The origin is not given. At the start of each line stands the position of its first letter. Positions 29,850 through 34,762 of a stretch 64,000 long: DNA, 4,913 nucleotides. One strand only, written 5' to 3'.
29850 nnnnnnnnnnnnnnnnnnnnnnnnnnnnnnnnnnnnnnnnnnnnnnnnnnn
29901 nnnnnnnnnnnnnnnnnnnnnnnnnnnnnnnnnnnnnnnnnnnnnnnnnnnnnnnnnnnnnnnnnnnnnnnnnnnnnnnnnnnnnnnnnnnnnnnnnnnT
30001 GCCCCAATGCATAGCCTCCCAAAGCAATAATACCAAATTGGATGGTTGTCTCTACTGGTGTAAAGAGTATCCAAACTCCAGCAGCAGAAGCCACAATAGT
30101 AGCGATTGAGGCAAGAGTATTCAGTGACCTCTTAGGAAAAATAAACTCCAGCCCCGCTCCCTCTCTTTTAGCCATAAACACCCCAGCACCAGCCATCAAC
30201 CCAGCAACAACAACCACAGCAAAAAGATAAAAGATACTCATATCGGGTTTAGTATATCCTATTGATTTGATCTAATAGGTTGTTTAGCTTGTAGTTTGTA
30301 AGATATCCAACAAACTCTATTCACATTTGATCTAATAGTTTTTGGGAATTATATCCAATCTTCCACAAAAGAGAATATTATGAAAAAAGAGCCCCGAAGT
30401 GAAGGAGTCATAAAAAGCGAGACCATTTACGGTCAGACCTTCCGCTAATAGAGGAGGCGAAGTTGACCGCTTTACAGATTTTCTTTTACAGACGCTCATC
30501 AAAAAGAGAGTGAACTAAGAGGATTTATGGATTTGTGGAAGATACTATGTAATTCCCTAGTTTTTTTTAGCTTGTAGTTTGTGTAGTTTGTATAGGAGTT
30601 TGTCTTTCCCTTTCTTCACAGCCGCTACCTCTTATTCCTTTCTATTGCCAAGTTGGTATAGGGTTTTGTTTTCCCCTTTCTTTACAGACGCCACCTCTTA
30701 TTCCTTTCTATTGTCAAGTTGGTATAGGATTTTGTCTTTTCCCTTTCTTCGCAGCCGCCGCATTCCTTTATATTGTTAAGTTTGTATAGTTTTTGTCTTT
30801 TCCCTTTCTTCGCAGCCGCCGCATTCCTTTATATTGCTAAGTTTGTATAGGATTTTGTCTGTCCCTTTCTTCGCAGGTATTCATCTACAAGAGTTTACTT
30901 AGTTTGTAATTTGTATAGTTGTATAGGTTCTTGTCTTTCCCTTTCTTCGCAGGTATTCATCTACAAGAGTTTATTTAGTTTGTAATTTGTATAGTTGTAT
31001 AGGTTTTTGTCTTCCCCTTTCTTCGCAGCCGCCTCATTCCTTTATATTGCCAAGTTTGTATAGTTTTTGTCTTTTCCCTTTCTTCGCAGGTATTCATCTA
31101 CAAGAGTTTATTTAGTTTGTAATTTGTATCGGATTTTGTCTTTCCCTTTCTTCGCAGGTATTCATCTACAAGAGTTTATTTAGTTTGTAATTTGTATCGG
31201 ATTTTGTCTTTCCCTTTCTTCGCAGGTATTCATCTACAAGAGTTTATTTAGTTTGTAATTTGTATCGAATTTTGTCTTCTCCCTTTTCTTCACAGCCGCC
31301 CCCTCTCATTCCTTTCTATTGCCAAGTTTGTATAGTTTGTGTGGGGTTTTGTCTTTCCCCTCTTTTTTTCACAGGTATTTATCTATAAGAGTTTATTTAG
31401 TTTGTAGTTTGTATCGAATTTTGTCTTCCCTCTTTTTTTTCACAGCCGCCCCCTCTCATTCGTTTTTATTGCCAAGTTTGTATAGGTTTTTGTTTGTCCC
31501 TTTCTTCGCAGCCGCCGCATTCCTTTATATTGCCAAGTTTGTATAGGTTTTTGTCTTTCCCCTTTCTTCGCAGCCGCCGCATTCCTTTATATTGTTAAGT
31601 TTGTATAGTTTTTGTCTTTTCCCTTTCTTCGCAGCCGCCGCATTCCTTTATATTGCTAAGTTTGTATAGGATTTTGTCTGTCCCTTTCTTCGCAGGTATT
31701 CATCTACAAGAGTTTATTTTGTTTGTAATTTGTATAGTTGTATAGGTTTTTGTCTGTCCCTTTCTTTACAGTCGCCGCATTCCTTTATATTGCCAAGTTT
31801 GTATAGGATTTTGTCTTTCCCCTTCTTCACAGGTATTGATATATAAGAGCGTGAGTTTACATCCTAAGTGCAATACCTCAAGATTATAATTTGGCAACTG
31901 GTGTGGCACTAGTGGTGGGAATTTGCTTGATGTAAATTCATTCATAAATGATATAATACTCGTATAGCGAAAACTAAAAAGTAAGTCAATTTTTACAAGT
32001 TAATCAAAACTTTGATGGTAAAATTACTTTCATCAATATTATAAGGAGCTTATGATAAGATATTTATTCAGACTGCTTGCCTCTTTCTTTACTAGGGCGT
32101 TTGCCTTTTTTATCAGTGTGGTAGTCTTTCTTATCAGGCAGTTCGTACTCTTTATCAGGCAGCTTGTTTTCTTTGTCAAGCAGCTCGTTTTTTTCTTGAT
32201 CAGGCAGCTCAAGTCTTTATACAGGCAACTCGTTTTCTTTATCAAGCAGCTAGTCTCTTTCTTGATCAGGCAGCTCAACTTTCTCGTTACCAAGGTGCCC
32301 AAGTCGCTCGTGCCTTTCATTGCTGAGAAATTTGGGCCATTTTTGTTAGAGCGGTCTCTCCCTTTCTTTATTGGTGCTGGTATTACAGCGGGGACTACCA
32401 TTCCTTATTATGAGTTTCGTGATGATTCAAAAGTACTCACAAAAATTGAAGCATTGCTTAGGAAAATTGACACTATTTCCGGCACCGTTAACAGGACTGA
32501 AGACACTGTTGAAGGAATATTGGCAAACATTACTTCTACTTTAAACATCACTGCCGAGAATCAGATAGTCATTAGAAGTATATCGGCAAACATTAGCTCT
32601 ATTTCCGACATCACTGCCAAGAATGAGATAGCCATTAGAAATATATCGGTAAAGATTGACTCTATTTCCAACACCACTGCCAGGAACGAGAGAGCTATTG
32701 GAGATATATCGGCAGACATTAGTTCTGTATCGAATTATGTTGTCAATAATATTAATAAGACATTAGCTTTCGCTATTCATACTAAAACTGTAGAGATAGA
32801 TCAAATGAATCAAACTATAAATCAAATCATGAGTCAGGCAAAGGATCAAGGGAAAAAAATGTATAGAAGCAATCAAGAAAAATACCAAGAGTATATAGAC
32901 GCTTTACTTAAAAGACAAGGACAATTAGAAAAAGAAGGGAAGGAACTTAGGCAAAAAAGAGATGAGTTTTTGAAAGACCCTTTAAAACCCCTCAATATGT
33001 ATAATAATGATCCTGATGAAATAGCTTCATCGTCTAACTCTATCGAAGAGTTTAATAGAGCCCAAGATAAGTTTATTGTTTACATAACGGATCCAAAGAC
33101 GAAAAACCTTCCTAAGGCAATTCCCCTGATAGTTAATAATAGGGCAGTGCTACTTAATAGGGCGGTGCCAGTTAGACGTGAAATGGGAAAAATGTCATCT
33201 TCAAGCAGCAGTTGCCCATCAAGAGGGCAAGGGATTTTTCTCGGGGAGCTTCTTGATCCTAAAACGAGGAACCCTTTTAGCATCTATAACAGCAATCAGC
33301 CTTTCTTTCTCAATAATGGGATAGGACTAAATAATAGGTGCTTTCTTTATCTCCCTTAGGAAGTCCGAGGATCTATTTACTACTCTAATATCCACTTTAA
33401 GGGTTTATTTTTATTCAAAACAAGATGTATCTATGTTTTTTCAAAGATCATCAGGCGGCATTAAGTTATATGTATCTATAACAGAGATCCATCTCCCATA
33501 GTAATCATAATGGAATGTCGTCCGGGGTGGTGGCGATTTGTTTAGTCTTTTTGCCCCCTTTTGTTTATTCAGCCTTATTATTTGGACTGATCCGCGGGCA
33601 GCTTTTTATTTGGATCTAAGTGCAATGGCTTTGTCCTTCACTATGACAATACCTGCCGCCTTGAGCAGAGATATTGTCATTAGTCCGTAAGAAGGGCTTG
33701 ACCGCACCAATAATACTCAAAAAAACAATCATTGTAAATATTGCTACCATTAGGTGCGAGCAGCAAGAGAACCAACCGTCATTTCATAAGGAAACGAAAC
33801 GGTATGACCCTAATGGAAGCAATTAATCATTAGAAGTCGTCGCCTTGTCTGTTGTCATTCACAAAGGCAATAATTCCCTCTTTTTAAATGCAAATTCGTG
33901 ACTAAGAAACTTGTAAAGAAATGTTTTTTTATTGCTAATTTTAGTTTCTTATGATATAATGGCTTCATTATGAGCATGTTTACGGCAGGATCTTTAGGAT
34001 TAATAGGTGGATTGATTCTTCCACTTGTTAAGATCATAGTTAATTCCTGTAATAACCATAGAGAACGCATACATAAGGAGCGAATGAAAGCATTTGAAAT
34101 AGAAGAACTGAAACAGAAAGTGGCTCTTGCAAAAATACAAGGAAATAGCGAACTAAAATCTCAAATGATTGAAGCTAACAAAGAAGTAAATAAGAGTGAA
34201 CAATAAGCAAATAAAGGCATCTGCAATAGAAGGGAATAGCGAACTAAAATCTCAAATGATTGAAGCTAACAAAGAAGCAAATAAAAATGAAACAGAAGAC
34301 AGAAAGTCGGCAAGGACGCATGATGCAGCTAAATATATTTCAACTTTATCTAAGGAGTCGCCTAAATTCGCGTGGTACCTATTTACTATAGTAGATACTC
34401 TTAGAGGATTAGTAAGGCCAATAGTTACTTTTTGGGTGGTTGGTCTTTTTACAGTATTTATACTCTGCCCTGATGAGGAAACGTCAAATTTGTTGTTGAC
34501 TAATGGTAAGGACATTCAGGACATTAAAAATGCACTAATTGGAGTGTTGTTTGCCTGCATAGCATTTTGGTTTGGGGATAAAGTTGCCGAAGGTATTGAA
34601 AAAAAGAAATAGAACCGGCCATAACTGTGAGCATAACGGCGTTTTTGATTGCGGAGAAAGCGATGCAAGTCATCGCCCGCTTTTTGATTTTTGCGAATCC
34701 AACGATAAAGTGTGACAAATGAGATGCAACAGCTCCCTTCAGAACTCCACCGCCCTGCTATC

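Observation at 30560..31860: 1.3-kb complex two-unit minisatellite immediately upstream of a repeat-rich ORF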

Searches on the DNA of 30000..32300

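Call 50: search_rna_families(source=window, start=30000, end=32300, threshold=evalue, max_evalue=10)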
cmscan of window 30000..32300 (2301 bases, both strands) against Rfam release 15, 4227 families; matches with E-value up to 10: 3.
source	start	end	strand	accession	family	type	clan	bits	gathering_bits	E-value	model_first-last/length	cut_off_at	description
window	30551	30577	-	RF00522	PreQ1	Cis-reg; riboswitch;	-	21.1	39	0.28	1-45/45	no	PreQ1 (pre queuosine) riboswitch aptamer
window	30455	30625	+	RF02156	NPPA-AS1_1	Gene; lncRNA;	-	16.4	45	4.9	1-176/176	no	NPPA antisense RNA 1 conserved region 1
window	32111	32161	-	RF01144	sR17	Gene; snRNA; snoRNA; CD-box;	-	13.2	36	7.2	1-55/55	no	Small nucleolar RNA sR17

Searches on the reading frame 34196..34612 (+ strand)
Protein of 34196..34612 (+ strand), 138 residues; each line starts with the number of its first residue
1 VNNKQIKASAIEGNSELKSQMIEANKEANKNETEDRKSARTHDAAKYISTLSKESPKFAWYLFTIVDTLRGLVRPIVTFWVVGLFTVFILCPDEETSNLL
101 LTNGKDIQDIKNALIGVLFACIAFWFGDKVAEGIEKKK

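Call 8: search_protein_families(library=pfam, proteins=[window:34196-34612:+], max_evalue=0.01)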
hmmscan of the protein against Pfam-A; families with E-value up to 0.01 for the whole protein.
window:34196-34612:+ (138 aa): 0 families

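Call 65: search_protein_families(library=phrogs, proteins=[window:34196-34612:+], max_evalue=0.01)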
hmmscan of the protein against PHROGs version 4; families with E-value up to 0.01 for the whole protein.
window:34196-34612:+ (138 aa): 1 family
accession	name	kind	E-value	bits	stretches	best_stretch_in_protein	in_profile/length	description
phrog_6637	-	unknown function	2.3e-11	44.9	1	1-131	37-154/160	-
